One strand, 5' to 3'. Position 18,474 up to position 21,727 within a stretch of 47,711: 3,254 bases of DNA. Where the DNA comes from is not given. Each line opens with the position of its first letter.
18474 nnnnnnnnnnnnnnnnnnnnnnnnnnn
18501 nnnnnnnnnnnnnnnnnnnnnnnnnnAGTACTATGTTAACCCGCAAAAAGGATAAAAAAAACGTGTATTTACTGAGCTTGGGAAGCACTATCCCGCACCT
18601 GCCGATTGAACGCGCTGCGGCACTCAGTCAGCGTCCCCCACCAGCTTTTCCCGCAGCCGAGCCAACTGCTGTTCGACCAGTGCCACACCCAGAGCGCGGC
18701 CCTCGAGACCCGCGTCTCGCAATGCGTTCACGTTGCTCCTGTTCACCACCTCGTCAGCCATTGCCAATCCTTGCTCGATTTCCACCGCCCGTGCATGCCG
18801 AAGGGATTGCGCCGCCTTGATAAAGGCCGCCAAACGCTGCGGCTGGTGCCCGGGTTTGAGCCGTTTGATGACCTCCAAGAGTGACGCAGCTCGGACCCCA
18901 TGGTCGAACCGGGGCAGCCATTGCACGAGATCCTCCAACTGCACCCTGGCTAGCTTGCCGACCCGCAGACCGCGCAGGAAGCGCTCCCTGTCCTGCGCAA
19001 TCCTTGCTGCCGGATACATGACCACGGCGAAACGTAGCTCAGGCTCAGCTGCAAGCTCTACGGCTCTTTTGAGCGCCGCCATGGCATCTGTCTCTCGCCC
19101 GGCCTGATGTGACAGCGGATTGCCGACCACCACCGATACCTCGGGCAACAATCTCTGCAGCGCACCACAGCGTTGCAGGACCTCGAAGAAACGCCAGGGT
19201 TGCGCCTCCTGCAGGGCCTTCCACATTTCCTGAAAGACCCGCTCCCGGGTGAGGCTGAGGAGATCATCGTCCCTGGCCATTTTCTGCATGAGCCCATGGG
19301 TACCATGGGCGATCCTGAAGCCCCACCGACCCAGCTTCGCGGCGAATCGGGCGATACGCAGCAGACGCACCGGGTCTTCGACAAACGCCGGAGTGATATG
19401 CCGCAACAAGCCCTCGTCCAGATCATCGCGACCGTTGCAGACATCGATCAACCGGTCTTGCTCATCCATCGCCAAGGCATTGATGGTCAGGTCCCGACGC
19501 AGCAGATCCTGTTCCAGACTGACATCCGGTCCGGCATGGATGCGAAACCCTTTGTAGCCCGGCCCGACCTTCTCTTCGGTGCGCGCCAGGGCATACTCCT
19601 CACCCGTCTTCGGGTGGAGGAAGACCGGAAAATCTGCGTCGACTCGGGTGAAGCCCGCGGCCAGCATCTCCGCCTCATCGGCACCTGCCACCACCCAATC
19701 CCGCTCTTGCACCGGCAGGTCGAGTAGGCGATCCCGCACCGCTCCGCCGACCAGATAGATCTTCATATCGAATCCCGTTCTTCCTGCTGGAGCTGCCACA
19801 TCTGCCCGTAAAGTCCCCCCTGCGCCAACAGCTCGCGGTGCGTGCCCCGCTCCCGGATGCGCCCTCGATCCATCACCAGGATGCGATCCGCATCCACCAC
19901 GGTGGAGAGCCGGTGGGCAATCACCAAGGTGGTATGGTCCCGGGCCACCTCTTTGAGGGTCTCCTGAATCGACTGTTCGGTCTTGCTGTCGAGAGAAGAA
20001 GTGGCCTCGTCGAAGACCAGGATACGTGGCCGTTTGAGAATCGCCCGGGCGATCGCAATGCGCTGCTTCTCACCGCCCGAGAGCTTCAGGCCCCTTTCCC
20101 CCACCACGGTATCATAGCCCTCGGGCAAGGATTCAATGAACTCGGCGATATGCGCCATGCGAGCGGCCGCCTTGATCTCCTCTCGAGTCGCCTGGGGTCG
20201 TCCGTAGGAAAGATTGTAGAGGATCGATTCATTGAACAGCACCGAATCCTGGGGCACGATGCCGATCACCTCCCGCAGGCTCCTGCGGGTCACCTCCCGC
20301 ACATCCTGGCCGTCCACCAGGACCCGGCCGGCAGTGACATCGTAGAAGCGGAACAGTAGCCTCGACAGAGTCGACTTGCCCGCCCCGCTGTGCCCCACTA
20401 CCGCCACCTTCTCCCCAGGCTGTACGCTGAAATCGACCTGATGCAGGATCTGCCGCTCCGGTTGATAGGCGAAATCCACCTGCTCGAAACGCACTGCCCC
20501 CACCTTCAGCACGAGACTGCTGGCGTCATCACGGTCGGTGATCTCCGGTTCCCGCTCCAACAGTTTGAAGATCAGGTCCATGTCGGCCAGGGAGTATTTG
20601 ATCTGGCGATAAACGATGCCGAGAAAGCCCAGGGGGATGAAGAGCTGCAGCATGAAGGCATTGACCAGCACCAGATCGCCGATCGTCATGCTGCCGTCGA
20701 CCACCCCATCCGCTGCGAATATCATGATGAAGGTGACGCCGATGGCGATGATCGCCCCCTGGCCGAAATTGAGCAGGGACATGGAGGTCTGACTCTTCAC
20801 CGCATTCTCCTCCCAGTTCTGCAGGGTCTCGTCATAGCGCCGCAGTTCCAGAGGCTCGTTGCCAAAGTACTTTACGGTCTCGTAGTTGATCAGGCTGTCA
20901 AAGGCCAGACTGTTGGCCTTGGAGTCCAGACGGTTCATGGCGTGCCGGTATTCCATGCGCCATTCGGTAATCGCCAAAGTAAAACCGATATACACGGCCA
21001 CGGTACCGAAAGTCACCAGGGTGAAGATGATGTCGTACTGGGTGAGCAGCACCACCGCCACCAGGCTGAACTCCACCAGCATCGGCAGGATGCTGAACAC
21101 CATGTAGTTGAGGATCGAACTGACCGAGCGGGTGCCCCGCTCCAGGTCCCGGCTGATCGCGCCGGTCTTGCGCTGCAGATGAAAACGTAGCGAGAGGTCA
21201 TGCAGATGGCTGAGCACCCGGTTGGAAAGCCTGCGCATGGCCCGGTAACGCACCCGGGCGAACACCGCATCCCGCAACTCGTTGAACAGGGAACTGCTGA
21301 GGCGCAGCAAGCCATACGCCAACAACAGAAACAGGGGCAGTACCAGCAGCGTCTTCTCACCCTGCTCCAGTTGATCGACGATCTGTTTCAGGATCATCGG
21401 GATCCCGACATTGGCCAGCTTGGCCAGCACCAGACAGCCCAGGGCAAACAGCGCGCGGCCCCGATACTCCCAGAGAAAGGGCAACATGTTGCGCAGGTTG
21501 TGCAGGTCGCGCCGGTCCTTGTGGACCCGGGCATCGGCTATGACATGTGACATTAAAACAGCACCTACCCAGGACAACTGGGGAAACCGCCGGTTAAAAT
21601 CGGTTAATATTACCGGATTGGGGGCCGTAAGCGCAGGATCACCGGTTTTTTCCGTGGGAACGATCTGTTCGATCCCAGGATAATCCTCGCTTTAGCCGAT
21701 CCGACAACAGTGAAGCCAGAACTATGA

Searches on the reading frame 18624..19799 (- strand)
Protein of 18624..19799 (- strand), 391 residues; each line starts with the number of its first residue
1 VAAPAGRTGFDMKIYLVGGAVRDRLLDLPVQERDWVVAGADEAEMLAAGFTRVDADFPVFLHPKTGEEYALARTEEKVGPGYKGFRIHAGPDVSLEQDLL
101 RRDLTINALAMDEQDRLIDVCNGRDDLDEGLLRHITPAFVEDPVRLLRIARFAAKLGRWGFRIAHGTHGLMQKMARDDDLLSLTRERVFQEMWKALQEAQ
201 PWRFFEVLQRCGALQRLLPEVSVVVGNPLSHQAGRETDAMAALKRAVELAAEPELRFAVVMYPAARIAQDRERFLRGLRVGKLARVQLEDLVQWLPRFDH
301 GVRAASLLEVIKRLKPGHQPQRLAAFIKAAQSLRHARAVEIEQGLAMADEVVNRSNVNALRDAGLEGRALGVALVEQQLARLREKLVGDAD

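Call 44: search_protein_families(library=pfam, proteins=[window:18624-19799:-], max_evalue=0.00001)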
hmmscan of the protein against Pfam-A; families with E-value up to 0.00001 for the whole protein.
window:18624-19799:- (391 aa): 2 families
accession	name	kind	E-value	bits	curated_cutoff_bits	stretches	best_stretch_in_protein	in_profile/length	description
PF01743.26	PolyA_pol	-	2.1e-16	60.8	23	1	14-133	1-126/126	Poly A polymerase head domain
PF12627.12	PolyA_pol_RNAbd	-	5.8e-11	42.4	22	1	160-221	1-60/64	Probable RNA and SrmB- binding site of polymerase A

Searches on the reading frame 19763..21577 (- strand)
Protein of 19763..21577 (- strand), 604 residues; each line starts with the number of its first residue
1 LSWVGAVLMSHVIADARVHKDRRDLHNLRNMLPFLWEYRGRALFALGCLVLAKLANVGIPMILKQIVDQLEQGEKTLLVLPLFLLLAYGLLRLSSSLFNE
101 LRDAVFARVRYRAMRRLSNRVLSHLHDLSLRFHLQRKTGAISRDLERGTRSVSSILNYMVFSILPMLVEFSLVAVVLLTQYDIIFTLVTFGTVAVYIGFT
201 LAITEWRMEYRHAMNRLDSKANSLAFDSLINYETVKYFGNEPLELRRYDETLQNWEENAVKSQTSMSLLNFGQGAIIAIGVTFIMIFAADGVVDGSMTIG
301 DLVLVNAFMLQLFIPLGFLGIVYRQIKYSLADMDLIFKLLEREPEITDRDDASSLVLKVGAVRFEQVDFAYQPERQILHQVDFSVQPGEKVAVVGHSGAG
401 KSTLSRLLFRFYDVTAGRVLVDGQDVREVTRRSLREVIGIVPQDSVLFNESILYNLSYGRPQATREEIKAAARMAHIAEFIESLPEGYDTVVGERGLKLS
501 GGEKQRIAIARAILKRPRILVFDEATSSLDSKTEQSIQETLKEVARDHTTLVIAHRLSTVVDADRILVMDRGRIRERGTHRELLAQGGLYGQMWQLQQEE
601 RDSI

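Call 44: search_protein_families(library=pfam, proteins=[window:19763-21577:-], max_evalue=0.00001)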
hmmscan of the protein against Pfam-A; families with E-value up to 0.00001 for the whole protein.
window:19763-21577:- (604 aa): 3 families
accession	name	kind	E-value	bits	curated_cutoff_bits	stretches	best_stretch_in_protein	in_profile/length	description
PF00664.28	ABC_membrane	-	1.2e-40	140.4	28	1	44-315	3-273/274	ABC transporter transmembrane region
PF00005.33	ABC_tran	-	3.2e-34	118.9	25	1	378-527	1-137/137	ABC transporter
PF02463.25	SMC_N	-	8.6e-07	29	40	0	461-568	135-210/220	RecF/RecN/SMC N terminal domain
